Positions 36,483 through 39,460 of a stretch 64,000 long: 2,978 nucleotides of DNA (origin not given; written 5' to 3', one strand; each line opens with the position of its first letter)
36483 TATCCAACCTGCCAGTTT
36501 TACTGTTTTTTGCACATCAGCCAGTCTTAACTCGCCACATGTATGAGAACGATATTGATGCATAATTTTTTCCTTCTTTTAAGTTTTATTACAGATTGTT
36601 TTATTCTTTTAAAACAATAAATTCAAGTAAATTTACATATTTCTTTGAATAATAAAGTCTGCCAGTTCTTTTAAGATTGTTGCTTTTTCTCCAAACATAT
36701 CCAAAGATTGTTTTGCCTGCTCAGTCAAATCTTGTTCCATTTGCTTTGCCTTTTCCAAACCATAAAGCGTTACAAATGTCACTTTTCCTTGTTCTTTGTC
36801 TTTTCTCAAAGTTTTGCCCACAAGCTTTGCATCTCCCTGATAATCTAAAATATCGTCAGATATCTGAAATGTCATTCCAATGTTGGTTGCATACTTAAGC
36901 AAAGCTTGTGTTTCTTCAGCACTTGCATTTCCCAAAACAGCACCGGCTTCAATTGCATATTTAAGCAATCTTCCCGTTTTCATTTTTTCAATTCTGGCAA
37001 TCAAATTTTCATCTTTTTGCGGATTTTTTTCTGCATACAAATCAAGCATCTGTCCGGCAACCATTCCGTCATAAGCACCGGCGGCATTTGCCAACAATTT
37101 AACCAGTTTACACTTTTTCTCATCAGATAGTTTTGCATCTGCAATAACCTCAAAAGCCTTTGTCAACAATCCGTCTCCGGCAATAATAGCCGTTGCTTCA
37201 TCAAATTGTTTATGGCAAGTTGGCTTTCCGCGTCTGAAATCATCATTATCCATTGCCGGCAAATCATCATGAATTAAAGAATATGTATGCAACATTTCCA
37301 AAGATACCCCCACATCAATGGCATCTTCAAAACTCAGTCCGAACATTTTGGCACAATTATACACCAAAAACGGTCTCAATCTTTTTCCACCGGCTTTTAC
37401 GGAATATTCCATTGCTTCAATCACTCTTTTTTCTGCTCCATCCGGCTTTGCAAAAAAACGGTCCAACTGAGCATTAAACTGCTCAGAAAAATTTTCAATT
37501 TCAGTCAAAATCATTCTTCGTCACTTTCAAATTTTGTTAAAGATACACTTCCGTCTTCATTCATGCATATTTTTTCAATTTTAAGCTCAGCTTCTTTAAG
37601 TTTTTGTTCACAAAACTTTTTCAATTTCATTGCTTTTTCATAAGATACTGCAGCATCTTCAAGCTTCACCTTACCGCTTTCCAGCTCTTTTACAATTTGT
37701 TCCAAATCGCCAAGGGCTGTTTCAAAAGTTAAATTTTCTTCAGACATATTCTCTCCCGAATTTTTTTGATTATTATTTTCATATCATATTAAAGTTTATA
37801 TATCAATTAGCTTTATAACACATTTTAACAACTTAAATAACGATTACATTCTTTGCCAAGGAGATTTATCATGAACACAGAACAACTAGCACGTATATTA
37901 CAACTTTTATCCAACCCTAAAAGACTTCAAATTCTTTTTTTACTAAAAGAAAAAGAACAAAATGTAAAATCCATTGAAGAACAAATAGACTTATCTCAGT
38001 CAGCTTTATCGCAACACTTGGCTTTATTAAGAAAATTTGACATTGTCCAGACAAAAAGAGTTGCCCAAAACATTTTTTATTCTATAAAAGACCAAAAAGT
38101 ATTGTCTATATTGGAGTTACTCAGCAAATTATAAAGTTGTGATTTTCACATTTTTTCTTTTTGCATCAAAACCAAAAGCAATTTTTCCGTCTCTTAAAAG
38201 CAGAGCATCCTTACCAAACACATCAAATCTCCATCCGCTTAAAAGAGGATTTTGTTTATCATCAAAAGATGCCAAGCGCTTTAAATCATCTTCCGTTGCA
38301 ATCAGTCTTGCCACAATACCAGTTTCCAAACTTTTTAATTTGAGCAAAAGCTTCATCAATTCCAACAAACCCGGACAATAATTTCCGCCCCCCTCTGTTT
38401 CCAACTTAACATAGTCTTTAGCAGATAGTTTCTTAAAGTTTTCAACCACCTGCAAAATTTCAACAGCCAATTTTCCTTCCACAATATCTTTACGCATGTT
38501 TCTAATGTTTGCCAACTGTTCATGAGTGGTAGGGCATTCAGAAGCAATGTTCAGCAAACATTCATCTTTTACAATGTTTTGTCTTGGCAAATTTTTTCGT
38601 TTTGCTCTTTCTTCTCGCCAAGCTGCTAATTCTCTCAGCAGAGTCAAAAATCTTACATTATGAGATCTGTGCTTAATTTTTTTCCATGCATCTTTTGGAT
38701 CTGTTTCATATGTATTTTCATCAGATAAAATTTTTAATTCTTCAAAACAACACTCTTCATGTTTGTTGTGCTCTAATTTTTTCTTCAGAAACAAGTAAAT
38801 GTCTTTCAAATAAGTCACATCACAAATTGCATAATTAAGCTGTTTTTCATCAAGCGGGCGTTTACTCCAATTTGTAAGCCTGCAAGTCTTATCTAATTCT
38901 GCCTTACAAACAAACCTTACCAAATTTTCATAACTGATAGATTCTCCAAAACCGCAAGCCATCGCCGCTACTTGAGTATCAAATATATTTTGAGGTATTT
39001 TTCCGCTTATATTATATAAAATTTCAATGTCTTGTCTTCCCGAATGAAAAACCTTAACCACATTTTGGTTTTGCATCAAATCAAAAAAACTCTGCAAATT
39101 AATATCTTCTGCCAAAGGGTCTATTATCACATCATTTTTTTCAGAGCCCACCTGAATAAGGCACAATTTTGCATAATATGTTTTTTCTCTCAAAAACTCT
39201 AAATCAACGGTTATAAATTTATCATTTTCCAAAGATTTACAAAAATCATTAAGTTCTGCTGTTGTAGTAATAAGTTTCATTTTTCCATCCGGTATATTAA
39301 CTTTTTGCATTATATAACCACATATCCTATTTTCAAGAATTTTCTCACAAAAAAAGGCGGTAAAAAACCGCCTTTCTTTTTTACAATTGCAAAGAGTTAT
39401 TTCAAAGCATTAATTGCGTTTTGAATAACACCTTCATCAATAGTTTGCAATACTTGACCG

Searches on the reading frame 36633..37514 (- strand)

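Call 28: search_protein_families(library=pfam, proteins=[window:36633-37514:-], max_evalue=0.001)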
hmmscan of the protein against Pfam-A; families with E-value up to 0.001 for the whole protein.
window:36633-37514:- (293 aa): 1 family
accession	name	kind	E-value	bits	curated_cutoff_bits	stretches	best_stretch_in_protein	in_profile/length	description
PF00348.22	polyprenyl_synt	-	2.7e-60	204.1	27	1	30-270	3-237/251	Polyprenyl synthetase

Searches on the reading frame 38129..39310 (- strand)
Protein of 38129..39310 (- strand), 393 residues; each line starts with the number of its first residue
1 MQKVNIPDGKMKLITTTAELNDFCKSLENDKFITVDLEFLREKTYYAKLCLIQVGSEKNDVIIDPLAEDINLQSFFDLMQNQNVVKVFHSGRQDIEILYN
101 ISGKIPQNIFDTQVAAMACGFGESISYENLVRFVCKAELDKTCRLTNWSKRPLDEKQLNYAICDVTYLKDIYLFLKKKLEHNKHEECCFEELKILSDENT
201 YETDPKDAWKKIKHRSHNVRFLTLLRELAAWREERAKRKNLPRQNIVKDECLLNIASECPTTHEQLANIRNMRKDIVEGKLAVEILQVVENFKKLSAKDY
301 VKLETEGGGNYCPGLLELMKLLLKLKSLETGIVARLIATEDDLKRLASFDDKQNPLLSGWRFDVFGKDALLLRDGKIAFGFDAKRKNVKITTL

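Call 28: search_protein_families(library=pfam, proteins=[window:38129-39310:-], max_evalue=0.001)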
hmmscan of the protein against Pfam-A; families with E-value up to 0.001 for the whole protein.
window:38129-39310:- (393 aa): 2 families
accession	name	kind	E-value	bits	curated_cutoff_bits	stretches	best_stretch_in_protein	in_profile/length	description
PF01612.26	DNA_pol_A_exo1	-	8.2e-41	140.1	23.6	1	13-180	3-173/173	3'-5' exonuclease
PF00570.28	HRDC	-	2e-15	56.9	23.8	1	222-289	2-68/68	HRDC domain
